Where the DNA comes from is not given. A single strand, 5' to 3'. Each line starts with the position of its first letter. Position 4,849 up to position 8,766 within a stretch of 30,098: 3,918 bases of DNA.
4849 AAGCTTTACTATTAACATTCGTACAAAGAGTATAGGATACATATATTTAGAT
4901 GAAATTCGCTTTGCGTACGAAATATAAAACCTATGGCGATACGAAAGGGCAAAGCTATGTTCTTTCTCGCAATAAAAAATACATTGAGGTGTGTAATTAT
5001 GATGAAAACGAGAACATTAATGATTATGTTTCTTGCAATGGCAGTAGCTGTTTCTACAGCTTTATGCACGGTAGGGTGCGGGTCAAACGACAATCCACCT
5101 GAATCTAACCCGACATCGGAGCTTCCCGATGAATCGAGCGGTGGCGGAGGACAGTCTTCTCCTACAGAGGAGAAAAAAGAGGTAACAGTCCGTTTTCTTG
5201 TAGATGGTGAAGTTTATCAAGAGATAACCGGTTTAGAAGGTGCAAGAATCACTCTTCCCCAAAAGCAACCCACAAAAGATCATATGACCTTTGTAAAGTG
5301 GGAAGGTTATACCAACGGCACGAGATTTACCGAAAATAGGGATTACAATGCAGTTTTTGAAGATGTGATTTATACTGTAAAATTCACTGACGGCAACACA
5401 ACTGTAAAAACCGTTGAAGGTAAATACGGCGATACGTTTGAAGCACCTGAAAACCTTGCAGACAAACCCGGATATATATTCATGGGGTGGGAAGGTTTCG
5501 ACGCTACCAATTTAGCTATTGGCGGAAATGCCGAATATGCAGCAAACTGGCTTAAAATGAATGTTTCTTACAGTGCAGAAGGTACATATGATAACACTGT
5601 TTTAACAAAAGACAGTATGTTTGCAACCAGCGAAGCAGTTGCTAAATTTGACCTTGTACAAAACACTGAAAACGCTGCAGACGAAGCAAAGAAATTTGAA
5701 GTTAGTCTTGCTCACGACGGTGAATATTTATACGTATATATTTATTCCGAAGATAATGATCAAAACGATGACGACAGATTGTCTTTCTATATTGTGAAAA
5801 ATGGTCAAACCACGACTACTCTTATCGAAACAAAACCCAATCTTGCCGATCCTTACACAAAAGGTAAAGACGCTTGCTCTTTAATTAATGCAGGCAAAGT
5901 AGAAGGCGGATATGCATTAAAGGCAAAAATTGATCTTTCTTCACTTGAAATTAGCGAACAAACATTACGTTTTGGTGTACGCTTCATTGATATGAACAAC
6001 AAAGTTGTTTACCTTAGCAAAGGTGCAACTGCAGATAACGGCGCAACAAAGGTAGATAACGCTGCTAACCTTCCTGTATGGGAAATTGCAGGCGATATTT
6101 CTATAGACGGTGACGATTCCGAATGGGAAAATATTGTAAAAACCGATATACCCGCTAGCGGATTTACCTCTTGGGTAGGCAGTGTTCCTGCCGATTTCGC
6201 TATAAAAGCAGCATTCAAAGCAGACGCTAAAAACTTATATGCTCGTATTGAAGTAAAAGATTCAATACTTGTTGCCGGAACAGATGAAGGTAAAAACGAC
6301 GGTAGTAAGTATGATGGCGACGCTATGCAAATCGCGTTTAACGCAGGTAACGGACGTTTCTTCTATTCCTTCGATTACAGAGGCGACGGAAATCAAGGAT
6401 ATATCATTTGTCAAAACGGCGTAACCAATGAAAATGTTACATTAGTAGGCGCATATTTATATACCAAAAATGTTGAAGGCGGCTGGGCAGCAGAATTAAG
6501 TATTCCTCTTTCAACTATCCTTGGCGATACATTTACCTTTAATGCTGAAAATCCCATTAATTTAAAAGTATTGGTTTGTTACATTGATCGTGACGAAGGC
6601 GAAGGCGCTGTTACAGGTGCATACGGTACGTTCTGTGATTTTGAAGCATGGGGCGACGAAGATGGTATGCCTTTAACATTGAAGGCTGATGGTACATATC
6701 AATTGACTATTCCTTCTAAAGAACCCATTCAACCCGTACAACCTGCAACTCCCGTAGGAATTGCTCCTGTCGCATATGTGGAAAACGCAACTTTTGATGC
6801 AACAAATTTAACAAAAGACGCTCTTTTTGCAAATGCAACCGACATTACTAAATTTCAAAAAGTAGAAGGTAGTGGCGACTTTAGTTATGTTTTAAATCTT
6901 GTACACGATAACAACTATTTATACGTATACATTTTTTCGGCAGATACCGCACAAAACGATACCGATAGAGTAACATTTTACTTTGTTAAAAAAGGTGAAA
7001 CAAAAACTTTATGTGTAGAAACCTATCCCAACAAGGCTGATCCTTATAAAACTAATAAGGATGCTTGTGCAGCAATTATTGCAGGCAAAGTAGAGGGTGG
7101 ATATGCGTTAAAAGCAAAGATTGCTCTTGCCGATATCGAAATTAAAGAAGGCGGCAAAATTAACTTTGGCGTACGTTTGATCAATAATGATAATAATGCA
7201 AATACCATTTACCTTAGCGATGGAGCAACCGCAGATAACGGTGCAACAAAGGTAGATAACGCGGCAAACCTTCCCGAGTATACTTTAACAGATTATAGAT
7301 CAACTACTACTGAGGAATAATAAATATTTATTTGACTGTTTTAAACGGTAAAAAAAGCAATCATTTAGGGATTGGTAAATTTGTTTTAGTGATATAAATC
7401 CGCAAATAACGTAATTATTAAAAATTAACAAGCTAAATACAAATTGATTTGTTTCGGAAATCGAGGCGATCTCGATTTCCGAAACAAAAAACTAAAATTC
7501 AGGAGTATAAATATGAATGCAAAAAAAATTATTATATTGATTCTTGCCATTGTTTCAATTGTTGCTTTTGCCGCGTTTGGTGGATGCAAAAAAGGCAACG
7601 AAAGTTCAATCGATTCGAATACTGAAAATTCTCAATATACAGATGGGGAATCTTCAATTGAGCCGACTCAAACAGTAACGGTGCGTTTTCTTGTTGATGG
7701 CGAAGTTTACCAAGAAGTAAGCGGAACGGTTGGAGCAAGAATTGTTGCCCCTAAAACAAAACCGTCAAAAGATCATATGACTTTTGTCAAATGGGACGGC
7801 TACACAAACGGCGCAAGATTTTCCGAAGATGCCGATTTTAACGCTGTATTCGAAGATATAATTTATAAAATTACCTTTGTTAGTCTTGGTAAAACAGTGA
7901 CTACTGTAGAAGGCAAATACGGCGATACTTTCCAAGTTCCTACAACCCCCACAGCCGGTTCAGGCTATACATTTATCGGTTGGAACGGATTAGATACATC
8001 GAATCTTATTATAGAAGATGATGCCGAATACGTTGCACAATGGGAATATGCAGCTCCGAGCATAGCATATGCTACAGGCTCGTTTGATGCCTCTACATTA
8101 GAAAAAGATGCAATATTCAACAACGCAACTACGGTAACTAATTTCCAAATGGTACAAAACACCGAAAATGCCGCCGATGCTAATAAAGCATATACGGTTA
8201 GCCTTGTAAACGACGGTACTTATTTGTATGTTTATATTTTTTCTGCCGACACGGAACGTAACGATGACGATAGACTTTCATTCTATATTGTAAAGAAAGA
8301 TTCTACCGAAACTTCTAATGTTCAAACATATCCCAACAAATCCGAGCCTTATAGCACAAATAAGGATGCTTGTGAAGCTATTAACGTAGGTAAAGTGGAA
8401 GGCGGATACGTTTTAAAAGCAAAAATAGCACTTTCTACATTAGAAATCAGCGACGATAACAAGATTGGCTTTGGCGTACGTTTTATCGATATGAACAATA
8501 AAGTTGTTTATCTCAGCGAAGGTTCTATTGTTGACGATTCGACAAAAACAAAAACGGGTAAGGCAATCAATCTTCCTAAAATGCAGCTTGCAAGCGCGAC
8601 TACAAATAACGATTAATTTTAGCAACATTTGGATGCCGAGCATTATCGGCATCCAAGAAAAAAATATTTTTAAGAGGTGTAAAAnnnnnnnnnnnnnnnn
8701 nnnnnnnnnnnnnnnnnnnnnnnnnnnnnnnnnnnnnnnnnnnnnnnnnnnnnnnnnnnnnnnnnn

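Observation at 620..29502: Gram-positive glycan locus with a large lipid-tethered array of apparently non-catalytic CBM9-like proteins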

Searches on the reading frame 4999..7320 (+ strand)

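Call 4: search_protein_families(library=pfam, proteins=[window:4999-7320:+], max_evalue=0.01)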
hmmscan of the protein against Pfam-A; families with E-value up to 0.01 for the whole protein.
window:4999-7320:+ (773 aa): 0 families

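Call 6: search_protein_families(library=ncbifam, proteins=[window:4999-7320:+], max_evalue=0.01)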
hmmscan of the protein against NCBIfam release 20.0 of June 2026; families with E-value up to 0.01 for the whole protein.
window:4999-7320:+ (773 aa): 2 families
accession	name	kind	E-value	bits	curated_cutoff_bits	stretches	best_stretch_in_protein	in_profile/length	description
TIGR04145.2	Firmicu_CTERM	equivalog_domain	8.4e-06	25.8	50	0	225-277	20-75/191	Firmicu-CTERM sorting domain-containing protein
TIGR03785.1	marine_sort_HK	equivalog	4.8e-05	21.8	612.2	1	351-515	65-224/703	proteobacterial dedicated sortase system histidine kinase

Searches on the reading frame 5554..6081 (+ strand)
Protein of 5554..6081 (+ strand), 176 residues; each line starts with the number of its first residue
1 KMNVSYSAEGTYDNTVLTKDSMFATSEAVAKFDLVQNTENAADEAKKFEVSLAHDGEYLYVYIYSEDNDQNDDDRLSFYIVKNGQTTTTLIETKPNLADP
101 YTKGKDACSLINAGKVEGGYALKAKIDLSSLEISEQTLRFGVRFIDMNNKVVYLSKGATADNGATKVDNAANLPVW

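Call 49: search_solved_structures(query=A5, max_evalue=10)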
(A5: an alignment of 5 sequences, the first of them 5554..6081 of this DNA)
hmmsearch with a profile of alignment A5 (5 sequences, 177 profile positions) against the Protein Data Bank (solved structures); distinct sequences matched with E-value up to 10: 3.
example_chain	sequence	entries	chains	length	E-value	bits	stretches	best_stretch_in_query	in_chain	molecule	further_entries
1i82_A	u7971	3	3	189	0.07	16.1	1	20-150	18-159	ENDO-1,4-BETA-XYLANASE A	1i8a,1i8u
3bws_A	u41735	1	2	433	0.21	14.6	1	50-124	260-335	protein Lp49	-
3m62_B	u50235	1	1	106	0.53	13.3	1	63-97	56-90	UV excision repair protein RAD23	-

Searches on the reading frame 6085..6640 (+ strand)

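Call 103: search_protein_families(library=pfam, proteins=[window:6085-6640:+], max_evalue=1)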
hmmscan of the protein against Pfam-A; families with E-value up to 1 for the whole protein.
window:6085-6640:+ (185 aa): 2 families
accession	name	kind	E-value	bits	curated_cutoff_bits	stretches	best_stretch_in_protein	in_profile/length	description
PF06452.16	CBM9_1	-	5.7e-08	33.3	23.4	1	8-168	2-151/185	Carbohydrate family 9 binding domain-like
PF09346.15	SMI1_KNR4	-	0.12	13.4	25.4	1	79-113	75-107/125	SMI1 / KNR4 family (SUKH-1)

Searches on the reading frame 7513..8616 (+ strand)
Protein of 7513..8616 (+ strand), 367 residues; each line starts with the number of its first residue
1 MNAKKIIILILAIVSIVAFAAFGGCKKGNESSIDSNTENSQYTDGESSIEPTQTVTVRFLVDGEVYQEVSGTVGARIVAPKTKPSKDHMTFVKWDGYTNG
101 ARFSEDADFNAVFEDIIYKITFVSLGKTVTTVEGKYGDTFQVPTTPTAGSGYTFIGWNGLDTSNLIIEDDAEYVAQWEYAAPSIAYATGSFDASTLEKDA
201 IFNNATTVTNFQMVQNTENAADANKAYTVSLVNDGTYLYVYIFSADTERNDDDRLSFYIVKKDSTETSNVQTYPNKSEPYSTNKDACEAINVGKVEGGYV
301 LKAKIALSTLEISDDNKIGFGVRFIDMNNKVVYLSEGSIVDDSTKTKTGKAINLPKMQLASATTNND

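Call 4: search_protein_families(library=pfam, proteins=[window:7513-8616:+], max_evalue=0.01)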
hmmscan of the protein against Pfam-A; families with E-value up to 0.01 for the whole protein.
window:7513-8616:+ (367 aa): 2 families
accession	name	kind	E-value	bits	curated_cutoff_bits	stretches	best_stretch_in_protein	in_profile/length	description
PF09479.16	Flg_new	-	1.8e-08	34.8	27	1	118-159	1-40/65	Listeria-Bacteroides repeat domain (List_Bact_rpt)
PF06452.16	CBM9_1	-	9.8e-06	26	23.4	1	199-330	6-154/185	Carbohydrate family 9 binding domain-like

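Call 6: search_protein_families(library=ncbifam, proteins=[window:7513-8616:+], max_evalue=0.01)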
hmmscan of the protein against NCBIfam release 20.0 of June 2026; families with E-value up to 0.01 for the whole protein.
window:7513-8616:+ (367 aa): 0 families

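Call 94: find_homologous_proteins(query=window:7513-8616:+, region=170-367)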
Query window:7513-8616:+, residues 170-367 (198 aa): 4 proteins with E <= 0.001 among 283 candidates.
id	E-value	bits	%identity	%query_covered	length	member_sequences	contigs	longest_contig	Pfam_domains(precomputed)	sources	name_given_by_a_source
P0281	2.1e-120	417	99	100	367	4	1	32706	PF09479.17,PF06452.17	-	-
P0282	9.9e-117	405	96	100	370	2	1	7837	PF09479.17,PF06452.17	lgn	-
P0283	8.2e-70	252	64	97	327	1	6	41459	PF09479.17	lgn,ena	-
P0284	2.5e-50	189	49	100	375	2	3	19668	PF09479.17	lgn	-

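Call 95: find_encoding_contigs(protein=P0283, flank=10000, max_places=1)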
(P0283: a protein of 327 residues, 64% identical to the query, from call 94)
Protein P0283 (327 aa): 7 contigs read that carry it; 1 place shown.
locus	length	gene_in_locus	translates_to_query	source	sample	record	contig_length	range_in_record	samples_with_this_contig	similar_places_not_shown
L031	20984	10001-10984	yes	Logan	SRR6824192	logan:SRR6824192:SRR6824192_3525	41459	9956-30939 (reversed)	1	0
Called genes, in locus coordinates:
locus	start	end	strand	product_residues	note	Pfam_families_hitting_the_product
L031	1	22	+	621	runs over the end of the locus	PF07584:BatA, PF13519:VWA_2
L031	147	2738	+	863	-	PF05762:VWA_CoxE (faint), PF00092:VWA, PF13519:VWA_2, PF13768:VWA_3 (faint), PF07090:GATase1_like (faint), PF00092:VWA, PF13519:VWA_2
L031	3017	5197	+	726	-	PF01229:Glyco_hydro_39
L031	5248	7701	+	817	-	PF06452:CBM9_1 (weak)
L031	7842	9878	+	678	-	PF00245:Alk_phosphatase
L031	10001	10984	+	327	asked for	PF09479:Flg_new (weak)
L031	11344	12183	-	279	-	PF02311:AraC_binding, PF07883:Cupin_2, PF12833:HTH_18, PF00165:HTH_AraC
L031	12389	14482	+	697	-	PF06452:CBM9_1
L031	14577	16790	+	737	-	PF01229:Glyco_hydro_39 (weak)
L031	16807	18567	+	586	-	PF02837:Glyco_hydro_2_N, PF22666:Glyco_hydro_2_N2, PF00703:Glyco_hydro_2, PF02836:Glyco_hydro_2_C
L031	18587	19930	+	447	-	PF01547:SBP_bac_1, PF13416:SBP_bac_8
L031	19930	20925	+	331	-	PF00528:BPD_transp_1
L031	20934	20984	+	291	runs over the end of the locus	PF00528:BPD_transp_1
